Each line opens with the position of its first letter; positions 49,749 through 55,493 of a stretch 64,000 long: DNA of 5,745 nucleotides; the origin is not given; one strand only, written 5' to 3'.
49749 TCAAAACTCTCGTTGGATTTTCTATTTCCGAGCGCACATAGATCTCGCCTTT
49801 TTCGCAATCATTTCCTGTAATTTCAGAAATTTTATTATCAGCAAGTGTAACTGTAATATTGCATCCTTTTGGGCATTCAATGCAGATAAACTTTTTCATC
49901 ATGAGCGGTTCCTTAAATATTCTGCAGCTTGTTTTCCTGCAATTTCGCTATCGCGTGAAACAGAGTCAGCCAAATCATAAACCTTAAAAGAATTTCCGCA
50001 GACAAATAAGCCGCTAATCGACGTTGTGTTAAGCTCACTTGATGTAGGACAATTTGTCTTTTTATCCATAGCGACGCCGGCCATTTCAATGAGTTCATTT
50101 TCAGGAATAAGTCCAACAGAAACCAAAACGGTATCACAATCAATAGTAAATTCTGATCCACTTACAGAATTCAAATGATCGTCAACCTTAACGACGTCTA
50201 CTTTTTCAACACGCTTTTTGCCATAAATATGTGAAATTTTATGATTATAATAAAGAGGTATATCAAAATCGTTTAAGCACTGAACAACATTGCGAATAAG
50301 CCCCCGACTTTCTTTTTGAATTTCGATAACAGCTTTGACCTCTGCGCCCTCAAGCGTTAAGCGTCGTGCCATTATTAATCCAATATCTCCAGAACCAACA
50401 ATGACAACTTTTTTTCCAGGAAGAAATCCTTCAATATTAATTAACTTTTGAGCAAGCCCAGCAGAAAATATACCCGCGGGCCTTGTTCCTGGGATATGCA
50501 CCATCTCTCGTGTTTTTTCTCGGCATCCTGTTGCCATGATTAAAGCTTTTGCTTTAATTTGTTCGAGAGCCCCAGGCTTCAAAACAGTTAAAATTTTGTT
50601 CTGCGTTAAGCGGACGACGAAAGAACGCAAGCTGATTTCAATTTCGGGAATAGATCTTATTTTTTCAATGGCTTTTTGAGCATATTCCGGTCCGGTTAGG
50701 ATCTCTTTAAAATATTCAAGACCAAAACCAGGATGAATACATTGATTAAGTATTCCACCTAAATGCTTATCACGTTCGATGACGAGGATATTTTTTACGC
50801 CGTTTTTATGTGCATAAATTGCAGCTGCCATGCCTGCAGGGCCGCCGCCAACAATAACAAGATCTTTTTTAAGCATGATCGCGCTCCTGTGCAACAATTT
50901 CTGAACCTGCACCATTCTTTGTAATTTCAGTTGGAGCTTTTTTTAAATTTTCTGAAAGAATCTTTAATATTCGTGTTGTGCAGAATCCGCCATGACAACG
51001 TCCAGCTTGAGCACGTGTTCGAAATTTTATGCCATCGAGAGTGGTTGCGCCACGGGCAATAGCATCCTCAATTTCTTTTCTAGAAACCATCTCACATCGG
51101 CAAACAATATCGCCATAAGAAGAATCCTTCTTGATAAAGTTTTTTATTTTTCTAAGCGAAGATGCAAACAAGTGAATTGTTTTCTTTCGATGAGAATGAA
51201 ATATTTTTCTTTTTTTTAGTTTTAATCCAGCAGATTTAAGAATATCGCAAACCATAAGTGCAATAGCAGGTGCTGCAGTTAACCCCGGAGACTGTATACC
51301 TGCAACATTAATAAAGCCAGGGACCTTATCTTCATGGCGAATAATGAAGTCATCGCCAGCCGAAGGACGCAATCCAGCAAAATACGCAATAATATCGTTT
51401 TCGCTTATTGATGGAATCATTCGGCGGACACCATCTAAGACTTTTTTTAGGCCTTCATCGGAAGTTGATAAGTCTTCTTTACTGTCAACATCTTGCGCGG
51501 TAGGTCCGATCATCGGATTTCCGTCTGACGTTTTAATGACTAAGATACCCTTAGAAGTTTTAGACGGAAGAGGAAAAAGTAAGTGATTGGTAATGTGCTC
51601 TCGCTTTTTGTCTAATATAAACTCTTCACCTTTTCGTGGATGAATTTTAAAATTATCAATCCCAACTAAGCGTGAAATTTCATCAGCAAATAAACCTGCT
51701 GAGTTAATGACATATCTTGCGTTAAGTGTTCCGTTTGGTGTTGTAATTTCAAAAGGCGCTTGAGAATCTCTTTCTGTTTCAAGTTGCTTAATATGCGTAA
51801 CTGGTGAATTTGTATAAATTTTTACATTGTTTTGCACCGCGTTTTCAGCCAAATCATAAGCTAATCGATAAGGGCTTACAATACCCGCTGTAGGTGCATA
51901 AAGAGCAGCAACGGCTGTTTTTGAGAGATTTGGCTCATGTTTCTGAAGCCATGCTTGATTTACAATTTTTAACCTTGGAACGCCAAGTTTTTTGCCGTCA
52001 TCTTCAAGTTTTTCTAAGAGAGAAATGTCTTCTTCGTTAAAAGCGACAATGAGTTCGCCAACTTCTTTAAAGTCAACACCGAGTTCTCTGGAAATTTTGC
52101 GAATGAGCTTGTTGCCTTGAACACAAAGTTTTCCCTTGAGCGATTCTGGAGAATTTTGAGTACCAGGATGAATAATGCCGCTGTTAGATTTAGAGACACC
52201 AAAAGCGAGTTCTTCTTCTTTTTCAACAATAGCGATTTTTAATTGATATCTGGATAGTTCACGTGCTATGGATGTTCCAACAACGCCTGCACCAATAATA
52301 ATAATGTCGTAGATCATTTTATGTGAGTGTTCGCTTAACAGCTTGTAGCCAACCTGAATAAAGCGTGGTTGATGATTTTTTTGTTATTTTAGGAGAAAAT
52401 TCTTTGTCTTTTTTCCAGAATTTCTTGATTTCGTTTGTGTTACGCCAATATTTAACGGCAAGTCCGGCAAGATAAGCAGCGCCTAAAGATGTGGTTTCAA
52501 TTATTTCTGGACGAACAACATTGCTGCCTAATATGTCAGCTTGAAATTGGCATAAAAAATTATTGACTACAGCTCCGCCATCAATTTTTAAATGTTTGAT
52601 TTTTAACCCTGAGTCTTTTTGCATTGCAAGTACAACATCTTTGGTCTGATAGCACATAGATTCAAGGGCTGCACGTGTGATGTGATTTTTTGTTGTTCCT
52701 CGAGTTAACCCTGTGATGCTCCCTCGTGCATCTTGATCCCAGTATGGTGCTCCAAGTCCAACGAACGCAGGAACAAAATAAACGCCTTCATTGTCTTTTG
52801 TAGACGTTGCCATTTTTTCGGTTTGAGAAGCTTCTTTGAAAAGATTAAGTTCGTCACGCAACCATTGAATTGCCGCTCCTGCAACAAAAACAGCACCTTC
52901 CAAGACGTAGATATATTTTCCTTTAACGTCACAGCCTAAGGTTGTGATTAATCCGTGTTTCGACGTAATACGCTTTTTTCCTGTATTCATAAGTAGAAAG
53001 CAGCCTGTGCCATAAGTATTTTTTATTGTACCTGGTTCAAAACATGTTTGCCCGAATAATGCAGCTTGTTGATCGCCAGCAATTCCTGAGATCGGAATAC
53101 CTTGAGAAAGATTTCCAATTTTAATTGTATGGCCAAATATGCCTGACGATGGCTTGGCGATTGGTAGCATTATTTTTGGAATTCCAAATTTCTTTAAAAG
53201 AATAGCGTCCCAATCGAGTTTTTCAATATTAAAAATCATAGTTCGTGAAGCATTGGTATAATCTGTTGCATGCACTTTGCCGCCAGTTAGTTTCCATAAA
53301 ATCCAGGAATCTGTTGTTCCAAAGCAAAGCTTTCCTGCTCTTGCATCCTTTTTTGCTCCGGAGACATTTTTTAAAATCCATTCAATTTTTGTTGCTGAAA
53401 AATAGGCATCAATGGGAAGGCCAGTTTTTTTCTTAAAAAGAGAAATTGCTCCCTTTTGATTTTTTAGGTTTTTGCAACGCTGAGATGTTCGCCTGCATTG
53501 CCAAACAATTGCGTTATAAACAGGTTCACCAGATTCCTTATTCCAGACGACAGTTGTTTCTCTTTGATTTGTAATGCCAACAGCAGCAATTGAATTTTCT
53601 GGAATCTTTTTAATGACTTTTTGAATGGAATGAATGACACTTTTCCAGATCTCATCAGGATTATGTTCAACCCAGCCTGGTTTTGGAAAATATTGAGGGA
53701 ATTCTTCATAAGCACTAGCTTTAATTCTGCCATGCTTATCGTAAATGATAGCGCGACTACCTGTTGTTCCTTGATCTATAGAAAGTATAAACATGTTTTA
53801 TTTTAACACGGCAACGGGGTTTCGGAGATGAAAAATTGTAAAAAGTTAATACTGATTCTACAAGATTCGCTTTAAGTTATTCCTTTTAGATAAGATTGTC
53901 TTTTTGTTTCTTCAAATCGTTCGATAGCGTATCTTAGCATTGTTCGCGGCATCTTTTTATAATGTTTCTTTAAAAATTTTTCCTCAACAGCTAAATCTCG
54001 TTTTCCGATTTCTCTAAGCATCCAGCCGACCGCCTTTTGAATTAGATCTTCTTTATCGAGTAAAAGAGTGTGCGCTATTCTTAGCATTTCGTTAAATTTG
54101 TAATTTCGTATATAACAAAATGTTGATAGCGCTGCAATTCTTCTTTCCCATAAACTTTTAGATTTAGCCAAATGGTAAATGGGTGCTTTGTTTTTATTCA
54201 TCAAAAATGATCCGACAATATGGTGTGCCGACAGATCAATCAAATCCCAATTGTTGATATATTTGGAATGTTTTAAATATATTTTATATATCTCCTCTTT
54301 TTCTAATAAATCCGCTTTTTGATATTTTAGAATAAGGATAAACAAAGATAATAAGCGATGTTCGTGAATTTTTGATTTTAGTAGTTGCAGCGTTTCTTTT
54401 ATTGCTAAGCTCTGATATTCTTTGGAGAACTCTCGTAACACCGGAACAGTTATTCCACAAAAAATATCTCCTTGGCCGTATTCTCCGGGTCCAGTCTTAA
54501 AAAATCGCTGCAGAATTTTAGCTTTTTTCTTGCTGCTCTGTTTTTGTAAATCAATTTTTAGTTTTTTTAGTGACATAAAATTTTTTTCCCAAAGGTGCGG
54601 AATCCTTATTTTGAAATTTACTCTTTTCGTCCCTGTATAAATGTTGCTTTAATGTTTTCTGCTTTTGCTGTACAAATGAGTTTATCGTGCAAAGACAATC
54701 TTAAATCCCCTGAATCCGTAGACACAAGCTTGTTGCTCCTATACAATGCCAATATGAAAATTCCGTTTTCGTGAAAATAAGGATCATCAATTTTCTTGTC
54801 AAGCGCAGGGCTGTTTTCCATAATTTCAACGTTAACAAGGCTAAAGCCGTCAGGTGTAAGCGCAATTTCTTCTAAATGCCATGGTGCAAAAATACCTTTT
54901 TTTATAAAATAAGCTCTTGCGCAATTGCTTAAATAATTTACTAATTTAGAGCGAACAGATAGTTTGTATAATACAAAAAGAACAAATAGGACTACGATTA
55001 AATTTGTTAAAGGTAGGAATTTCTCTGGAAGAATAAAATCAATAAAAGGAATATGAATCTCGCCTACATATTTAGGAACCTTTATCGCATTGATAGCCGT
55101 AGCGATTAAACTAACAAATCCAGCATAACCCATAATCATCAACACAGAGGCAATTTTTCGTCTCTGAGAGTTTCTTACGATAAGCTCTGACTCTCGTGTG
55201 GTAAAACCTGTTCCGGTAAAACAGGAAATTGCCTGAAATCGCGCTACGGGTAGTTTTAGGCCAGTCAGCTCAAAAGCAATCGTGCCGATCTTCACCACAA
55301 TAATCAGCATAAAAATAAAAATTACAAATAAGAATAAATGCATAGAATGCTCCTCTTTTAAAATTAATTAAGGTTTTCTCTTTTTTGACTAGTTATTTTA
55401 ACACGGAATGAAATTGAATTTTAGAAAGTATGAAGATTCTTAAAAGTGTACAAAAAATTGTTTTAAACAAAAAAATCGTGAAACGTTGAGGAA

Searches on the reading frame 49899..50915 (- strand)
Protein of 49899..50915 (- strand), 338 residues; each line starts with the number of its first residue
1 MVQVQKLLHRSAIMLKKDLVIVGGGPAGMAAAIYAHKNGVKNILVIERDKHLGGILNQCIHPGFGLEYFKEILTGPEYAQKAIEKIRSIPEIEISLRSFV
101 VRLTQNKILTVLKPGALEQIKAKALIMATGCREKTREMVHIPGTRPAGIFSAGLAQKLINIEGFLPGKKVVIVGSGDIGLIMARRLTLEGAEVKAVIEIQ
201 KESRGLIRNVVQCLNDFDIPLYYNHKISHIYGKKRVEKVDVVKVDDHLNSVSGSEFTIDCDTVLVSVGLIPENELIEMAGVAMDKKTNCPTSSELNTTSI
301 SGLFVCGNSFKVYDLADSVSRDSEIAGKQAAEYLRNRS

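Call 34: search_protein_families(library=pfam, proteins=[window:49899-50915:-], max_evalue=0.001)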
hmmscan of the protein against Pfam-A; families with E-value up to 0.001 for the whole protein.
window:49899-50915:- (338 aa): 13 families
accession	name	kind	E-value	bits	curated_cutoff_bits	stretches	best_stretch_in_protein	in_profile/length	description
PF07992.20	Pyr_redox_2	-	5e-32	111.9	26.1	1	17-310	1-277/291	Pyridine nucleotide-disulphide oxidoreductase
PF13738.12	Pyr_redox_3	-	1.7e-20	73.9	30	2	74-307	79-305/305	Pyridine nucleotide-disulphide oxidoreductase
PF13450.12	NAD_binding_8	-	5.5e-12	46.2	21.9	1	21-79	1-58/68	NAD(P)-binding Rossmann-like domain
PF12831.13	FAD_oxidored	-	8.5e-10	38.9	27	1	18-60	1-42/416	FAD dependent oxidoreductase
PF00890.30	FAD_binding_2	-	1.3e-09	38.3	20.4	1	18-54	1-36/414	FAD binding domain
PF00070.33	Pyr_redox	-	2.8e-08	34.6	22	1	169-241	1-79/82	Pyridine nucleotide-disulphide oxidoreductase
PF01946.23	Thi4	-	1.6e-07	31.3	26.2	1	15-54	16-55/235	Thi4 family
PF01494.25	FAD_binding_3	-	2e-07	31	22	0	18-48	3-32/349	FAD binding domain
PF01266.30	DAO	-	3.5e-07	30.5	27.9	1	18-53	1-35/353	FAD dependent oxidoreductase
PF01134.28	GIDA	-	4.5e-07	29.7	22.1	1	18-53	1-36/391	Glucose inhibited division protein A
PF03486.20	HI0933_like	-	2.3e-06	27.7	50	1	18-53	2-36/244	HI0933-like protein Rossmann domain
PF13434.12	Lys_Orn_oxgnase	-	0.00018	21.2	21.3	0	18-52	4-38/339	L-lysine 6-monooxygenase/L-ornithine 5-monooxygenase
PF13241.12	NAD_binding_7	-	0.00048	21.1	22.1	0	166-205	6-46/104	Putative NAD(P)-binding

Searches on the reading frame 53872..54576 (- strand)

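Call 35: search_protein_families(library=pfam, proteins=[window:53872-54576:-], max_evalue=0.001)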
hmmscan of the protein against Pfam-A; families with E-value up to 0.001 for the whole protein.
window:53872-54576:- (234 aa): 1 family
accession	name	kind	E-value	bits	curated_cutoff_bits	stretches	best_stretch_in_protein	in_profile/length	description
PF08713.17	DNA_alkylation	-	5.4e-59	199.9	21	1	9-221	4-213/213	DNA alkylation repair enzyme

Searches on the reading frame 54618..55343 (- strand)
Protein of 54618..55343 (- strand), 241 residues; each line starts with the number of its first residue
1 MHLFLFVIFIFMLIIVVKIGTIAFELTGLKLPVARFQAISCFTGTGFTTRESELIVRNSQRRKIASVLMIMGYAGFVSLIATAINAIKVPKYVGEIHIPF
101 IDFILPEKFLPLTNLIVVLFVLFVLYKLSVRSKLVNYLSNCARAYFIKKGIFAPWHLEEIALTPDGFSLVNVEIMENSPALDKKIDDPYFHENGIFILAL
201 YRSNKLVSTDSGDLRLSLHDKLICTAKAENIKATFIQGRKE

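Call 35: search_protein_families(library=pfam, proteins=[window:54618-55343:-], max_evalue=0.001)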
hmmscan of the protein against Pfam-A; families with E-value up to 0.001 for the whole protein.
window:54618-55343:- (241 aa): 1 family
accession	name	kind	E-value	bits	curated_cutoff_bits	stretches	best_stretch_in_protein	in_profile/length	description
PF02080.26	TrkA_C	-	2.4e-06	27.8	27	1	170-233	2-65/71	TrkA-C domain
